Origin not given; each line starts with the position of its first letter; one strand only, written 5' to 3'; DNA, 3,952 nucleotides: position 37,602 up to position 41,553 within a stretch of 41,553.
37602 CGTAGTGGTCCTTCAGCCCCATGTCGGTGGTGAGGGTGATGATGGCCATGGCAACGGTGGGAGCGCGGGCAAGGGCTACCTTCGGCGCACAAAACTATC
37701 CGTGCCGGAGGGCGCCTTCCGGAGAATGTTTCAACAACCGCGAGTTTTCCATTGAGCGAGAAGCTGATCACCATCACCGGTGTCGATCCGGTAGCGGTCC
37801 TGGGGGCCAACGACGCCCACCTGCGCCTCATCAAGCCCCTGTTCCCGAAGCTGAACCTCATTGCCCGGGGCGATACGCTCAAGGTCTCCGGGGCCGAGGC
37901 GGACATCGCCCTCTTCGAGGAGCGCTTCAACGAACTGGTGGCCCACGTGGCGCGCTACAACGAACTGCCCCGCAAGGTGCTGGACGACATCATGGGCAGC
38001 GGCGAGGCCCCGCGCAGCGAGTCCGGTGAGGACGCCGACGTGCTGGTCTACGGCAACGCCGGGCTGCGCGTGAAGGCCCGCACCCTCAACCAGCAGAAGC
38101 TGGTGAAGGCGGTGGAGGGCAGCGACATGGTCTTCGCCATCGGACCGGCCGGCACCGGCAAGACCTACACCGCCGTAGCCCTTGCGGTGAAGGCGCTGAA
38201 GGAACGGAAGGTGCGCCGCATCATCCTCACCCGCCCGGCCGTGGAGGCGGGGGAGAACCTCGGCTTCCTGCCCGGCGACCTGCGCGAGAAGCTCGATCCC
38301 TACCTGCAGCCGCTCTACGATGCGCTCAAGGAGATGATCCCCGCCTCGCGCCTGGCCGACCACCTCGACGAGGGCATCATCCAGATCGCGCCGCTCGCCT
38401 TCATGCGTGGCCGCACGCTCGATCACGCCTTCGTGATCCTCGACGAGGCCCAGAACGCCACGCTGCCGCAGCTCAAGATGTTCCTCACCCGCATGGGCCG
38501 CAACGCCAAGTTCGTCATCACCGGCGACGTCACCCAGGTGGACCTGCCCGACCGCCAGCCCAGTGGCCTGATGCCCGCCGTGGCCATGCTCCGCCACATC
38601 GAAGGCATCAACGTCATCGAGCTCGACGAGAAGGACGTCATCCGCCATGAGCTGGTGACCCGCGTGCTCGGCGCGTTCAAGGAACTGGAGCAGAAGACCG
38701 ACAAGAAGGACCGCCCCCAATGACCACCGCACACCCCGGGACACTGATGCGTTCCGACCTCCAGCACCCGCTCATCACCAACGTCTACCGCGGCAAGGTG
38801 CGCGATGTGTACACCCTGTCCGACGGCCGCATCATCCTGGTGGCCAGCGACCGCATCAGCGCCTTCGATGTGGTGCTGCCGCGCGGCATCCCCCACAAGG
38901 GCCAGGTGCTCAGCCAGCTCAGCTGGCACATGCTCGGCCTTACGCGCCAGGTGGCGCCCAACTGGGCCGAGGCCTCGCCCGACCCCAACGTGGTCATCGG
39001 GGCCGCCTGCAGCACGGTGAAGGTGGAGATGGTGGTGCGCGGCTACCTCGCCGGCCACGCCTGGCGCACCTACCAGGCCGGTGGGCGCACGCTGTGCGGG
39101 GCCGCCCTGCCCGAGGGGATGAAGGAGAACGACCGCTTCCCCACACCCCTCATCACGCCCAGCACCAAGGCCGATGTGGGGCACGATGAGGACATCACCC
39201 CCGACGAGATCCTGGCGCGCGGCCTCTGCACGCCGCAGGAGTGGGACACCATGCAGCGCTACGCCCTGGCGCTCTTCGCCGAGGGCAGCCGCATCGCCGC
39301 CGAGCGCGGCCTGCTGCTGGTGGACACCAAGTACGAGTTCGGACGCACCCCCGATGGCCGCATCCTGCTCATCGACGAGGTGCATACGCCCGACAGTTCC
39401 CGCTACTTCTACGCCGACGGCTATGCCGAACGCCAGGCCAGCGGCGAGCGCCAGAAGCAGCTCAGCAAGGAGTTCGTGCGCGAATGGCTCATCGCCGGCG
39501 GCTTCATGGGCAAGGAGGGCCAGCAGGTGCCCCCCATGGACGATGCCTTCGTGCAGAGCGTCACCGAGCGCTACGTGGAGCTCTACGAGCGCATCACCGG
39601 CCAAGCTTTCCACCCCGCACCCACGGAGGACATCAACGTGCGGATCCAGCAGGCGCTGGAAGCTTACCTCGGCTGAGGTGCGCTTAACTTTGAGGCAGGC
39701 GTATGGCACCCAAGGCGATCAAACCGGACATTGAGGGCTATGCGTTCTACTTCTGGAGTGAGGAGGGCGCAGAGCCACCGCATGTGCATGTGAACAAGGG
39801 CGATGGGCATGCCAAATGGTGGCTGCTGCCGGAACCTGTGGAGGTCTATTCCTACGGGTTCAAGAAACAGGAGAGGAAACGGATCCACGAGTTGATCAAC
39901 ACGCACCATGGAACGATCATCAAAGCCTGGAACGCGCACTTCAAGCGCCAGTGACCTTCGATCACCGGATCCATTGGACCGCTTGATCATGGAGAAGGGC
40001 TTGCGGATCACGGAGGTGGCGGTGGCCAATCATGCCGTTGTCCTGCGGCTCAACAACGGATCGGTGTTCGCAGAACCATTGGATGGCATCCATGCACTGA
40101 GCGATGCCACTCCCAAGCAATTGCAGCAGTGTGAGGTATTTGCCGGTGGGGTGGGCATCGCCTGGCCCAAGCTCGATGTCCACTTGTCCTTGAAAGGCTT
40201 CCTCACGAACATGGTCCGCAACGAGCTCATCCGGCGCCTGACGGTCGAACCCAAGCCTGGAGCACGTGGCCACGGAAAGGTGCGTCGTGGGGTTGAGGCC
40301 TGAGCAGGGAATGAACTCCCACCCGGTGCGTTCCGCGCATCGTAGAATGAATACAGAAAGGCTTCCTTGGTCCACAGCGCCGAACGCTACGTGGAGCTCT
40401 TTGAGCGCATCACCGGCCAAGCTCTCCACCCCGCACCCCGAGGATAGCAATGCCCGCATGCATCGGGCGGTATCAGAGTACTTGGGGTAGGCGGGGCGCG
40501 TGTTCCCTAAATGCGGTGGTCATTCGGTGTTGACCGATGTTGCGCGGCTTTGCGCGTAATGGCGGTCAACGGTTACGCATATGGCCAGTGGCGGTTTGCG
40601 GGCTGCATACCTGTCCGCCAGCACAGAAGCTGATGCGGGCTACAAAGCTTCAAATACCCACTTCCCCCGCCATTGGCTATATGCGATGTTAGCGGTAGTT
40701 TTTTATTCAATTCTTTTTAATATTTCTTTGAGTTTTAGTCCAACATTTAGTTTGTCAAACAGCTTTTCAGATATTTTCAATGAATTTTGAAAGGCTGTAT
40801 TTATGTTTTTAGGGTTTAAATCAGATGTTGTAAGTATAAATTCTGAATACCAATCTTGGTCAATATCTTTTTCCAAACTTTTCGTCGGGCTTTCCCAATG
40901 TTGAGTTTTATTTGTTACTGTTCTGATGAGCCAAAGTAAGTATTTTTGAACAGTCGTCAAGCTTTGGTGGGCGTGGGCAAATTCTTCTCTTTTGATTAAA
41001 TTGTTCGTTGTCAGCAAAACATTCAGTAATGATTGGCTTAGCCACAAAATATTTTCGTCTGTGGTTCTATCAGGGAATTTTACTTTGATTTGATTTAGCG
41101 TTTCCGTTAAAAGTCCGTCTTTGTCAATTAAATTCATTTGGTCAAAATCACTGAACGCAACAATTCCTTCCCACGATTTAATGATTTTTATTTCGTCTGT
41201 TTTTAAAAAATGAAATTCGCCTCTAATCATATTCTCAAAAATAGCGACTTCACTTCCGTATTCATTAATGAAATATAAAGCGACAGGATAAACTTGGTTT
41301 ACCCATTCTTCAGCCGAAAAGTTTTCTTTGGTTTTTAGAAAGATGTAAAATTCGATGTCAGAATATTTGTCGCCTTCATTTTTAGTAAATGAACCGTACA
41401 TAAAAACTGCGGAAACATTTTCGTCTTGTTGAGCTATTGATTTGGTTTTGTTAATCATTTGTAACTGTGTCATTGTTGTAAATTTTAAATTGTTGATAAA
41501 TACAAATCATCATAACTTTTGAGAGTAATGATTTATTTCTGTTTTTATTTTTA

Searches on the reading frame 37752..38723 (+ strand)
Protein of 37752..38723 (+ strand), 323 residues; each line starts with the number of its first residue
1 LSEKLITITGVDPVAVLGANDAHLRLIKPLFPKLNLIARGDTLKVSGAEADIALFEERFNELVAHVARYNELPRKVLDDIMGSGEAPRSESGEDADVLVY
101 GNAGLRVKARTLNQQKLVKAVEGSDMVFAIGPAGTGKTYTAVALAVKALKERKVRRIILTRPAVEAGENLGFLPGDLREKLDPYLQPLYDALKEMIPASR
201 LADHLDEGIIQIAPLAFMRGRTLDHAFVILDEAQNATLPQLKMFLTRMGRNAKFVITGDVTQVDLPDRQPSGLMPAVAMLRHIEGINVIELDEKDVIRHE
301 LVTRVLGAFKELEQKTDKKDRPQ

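Call 87: search_protein_families(library=pfam, proteins=[window:37752-38723:+], max_evalue=0.0001)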
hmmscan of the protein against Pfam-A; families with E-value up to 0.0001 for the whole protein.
window:37752-38723:+ (323 aa): 5 families
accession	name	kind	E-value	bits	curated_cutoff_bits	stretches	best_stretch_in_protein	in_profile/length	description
PF02562.22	PhoH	-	1.1e-88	296.5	27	1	107-309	2-204/205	PhoH-like protein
PF13604.12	AAA_30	-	4.4e-09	36.8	27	1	113-264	5-129/191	AAA domain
PF13245.12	AAA_19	-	6.8e-09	36.5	25.1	1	114-263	1-129/134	AAA domain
PF13460.12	NAD_binding_10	-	8.5e-06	26.2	27.2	1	107-187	44-123/184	NAD(P)H-binding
PF13401.12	AAA_22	-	7.2e-05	23.5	27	0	125-247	6-107/130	AAA domain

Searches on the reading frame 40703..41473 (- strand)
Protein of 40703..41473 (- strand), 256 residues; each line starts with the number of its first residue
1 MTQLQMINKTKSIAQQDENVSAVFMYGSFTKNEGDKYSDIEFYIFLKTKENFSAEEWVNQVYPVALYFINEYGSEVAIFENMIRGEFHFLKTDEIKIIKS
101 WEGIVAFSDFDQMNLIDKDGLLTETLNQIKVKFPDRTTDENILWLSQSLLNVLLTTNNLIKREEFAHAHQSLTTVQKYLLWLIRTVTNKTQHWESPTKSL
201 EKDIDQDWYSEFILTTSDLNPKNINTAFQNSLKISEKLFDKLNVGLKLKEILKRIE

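Call 87: search_protein_families(library=pfam, proteins=[window:40703-41473:-], max_evalue=0.0001)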
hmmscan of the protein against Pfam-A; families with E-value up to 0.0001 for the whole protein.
window:40703-41473:- (256 aa): 3 families
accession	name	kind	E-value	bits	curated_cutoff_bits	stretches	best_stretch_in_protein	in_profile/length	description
PF21418.3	LinB-like_C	-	2.3e-23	82.8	27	1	138-249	1-112/124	Lincosamide nucleotidyltransferase-like, C-terminal domain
PF18765.7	Polbeta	-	1.7e-07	31.7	26.9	1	8-54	1-47/93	Polymerase beta, Nucleotidyltransferase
PF04439.18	Adenyl_transf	-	1.6e-06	27.9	22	1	3-238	4-252/279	Streptomycin adenylyltransferase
